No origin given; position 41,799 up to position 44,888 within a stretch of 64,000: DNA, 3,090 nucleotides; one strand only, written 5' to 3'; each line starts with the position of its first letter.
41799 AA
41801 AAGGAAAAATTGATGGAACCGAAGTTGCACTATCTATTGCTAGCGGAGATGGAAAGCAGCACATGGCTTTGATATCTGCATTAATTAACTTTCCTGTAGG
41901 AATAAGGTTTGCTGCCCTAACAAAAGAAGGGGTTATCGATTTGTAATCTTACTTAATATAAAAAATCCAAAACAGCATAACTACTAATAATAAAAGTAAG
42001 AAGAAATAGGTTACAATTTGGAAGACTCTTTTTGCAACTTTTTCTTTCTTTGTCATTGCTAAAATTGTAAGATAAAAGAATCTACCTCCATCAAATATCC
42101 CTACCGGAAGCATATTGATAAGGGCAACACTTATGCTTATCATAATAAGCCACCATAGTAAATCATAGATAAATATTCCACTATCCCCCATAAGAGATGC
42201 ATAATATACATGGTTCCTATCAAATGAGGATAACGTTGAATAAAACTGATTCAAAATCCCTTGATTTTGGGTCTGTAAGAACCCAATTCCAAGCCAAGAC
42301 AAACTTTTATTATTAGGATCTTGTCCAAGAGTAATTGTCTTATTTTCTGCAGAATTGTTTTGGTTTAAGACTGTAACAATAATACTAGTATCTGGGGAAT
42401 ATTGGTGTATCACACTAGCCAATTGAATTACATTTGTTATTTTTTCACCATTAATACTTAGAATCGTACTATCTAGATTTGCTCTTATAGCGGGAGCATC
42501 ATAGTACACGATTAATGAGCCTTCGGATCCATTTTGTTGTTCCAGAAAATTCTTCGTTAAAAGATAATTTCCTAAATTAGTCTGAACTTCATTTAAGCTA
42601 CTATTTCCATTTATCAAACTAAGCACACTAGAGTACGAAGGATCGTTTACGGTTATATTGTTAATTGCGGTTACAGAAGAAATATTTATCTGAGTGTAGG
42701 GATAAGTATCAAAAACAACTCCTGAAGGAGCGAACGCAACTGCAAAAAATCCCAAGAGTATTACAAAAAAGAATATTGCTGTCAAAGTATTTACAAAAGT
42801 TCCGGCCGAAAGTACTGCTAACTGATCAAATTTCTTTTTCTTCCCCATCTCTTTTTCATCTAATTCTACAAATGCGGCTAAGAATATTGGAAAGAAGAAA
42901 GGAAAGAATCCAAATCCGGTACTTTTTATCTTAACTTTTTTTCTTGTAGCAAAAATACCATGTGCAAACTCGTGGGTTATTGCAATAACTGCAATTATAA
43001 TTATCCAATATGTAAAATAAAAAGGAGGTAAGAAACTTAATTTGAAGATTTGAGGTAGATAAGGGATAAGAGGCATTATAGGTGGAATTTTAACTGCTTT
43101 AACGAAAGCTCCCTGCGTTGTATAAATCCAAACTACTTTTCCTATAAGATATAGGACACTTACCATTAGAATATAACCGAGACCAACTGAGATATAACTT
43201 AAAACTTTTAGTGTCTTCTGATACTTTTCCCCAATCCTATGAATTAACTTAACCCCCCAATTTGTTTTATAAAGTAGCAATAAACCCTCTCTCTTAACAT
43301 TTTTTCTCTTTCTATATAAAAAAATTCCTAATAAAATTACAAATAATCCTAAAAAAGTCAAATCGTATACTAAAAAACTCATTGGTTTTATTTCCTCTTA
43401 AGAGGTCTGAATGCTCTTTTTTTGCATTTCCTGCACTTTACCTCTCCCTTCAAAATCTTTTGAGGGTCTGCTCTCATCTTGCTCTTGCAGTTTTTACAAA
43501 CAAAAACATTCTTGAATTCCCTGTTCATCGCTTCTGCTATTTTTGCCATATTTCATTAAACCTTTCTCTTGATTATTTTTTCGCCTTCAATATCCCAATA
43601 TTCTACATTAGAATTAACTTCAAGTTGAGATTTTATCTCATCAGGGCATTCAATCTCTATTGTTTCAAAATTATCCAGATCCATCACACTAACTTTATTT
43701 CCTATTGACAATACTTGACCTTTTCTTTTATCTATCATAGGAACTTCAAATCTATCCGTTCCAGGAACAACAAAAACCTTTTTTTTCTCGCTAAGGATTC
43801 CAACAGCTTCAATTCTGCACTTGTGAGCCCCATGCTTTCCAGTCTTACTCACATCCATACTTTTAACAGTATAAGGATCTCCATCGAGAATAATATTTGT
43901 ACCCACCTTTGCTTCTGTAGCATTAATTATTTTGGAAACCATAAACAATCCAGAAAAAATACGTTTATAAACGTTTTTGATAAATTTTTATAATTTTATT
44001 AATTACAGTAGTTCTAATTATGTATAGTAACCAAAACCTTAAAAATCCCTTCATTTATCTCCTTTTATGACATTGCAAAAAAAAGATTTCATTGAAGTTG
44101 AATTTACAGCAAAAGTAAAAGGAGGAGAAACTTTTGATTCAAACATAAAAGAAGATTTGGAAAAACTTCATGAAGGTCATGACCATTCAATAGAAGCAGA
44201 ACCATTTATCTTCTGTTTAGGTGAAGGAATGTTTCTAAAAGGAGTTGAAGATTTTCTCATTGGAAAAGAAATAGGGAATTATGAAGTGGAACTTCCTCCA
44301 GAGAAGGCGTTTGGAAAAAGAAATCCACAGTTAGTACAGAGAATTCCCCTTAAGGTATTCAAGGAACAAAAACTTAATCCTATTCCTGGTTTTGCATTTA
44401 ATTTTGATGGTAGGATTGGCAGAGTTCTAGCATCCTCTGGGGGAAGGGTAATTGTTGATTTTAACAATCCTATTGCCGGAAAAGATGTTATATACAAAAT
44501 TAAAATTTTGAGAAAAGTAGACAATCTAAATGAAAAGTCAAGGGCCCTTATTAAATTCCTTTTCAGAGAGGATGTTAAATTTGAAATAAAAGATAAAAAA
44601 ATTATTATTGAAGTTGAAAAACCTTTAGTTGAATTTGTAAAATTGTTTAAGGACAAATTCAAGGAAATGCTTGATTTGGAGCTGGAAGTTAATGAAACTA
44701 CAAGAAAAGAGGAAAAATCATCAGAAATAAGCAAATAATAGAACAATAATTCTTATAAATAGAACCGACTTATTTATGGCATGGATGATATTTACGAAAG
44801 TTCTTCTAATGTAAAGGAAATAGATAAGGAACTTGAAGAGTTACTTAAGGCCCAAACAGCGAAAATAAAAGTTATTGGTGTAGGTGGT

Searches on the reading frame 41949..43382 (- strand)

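Call 47: search_protein_families(library=pfam, proteins=[window:41949-43382:-], max_evalue=0.001)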
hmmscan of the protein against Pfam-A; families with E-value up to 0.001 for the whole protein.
window:41949-43382:- (477 aa): 1 family
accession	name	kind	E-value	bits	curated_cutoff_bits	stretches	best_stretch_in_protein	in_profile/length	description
PF02163.28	Peptidase_M50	-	9.7e-24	84.4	27.2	1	126-467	2-220/221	Peptidase family M50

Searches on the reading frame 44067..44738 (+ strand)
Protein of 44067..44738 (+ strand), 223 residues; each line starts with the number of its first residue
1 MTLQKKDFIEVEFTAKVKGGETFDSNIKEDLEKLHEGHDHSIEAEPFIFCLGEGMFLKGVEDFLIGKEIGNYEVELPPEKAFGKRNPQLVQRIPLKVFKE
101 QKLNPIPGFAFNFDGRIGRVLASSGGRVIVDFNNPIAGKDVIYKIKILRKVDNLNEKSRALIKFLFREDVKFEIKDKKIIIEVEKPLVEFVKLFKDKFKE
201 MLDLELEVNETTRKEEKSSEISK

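Call 47: search_protein_families(library=pfam, proteins=[window:44067-44738:+], max_evalue=0.001)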
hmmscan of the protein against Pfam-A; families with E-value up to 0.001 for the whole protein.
window:44067-44738:+ (223 aa): 2 families
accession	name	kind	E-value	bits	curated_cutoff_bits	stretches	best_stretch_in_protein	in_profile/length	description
PF22199.2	FKBP26_IF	-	4.1e-13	49.5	27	1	93-135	3-45/46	FKBP26, IF domain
PF00254.34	FKBP_C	-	5.5e-08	33.5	21.1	1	3-87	5-76/94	FKBP-type peptidyl-prolyl cis-trans isomerase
